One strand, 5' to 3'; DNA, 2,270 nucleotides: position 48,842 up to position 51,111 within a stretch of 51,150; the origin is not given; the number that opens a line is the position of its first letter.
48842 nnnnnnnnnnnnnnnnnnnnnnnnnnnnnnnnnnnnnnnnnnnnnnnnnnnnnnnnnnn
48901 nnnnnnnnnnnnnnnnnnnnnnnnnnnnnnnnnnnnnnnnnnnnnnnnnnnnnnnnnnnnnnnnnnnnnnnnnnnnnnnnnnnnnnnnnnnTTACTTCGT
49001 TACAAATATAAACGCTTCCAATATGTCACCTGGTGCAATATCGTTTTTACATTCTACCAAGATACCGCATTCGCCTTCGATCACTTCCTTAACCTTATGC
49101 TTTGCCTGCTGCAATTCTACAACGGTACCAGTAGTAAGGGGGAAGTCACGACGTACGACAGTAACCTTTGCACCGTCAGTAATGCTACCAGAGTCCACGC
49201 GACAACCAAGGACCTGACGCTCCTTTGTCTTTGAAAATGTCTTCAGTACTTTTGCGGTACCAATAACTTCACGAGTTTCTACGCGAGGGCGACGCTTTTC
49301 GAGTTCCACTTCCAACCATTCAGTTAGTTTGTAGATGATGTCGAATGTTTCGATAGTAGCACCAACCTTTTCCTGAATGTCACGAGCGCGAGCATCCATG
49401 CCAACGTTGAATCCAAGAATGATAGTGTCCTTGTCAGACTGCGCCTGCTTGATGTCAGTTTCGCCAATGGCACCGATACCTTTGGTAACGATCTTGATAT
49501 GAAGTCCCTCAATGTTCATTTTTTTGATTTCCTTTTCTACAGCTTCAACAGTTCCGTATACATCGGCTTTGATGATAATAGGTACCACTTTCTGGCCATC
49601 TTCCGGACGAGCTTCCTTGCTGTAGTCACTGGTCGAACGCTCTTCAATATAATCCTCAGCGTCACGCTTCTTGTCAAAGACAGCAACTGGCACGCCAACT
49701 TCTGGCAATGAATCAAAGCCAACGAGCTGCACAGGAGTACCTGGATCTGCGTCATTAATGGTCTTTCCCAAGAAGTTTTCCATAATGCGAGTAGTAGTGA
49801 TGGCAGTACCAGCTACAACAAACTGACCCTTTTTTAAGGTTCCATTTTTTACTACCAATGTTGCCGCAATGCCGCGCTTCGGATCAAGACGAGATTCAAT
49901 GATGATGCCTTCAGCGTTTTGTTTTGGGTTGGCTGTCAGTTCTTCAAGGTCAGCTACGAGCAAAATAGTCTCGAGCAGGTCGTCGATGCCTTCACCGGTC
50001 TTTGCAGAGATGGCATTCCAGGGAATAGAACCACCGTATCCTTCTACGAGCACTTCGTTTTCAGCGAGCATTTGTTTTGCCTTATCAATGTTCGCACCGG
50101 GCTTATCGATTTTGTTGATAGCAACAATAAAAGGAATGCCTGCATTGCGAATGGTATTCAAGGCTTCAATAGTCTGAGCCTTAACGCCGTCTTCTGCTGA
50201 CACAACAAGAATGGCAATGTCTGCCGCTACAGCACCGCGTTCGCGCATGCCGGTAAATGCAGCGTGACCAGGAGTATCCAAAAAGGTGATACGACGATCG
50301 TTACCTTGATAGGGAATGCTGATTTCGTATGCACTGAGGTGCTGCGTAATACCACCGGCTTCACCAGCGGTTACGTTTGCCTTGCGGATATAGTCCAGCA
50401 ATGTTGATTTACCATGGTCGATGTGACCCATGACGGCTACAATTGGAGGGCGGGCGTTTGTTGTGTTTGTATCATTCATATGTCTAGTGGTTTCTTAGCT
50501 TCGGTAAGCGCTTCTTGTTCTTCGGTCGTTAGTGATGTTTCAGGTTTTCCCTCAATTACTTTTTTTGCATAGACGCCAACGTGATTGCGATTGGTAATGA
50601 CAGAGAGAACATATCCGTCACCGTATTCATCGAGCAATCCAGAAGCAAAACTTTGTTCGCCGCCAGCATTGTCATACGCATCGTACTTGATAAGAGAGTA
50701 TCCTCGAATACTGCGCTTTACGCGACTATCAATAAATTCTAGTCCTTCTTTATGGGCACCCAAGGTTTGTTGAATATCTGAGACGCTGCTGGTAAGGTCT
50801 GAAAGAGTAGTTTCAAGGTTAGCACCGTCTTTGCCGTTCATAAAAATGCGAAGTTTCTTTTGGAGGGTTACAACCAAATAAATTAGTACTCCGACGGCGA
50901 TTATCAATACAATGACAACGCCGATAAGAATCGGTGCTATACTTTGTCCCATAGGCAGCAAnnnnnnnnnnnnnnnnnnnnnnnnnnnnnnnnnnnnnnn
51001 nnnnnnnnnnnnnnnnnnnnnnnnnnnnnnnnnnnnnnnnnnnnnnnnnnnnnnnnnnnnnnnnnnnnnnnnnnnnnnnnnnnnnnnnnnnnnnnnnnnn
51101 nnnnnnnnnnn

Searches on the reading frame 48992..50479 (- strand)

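Call 31: search_protein_families(library=pfam, proteins=[window:48992-50479:-])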
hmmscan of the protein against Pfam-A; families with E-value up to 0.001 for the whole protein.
window:48992-50479:- (495 aa): 7 families
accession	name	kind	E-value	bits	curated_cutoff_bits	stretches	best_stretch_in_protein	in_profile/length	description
PF00009.33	GTP_EFTU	-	4.7e-39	134.4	26.5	1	13-173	5-183/188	Elongation factor Tu GTP binding domain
PF11987.13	IF-2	-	1.5e-25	89.8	27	1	282-387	11-114/117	Translation-initiation factor 2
PF22042.2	EF-G_D2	-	1.1e-20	74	27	1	189-262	2-78/84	Elongation factor G domain 2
PF01926.29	MMR_HSR1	-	7e-12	45.9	21.9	1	14-123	2-113/113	50S ribosome-binding GTPase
PF02421.24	FeoB_N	-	4e-05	23.6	27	1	14-171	3-155/156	Ferrous iron transport protein B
PF00071.28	Ras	-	0.00017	21.7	21.6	1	15-173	3-157/162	Ras family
PF03193.22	RsgA_GTPase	-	0.00072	19.9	30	0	84-170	21-102/174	RsgA GTPase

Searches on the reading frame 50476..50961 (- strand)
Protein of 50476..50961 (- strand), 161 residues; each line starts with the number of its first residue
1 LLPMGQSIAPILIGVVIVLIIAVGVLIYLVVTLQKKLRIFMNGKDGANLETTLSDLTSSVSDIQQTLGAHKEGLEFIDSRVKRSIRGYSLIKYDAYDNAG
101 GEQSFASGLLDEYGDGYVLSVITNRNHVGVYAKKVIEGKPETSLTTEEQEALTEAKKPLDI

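Call 45: search_protein_families(library=pfam, proteins=[window:50476-50961:-])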
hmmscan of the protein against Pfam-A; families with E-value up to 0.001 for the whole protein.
window:50476-50961:- (161 aa): 1 family
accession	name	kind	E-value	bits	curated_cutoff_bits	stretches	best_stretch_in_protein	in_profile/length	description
PF14584.11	DUF4446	-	8e-37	127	27.4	1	10-155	4-149/150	Protein of unknown function (DUF4446)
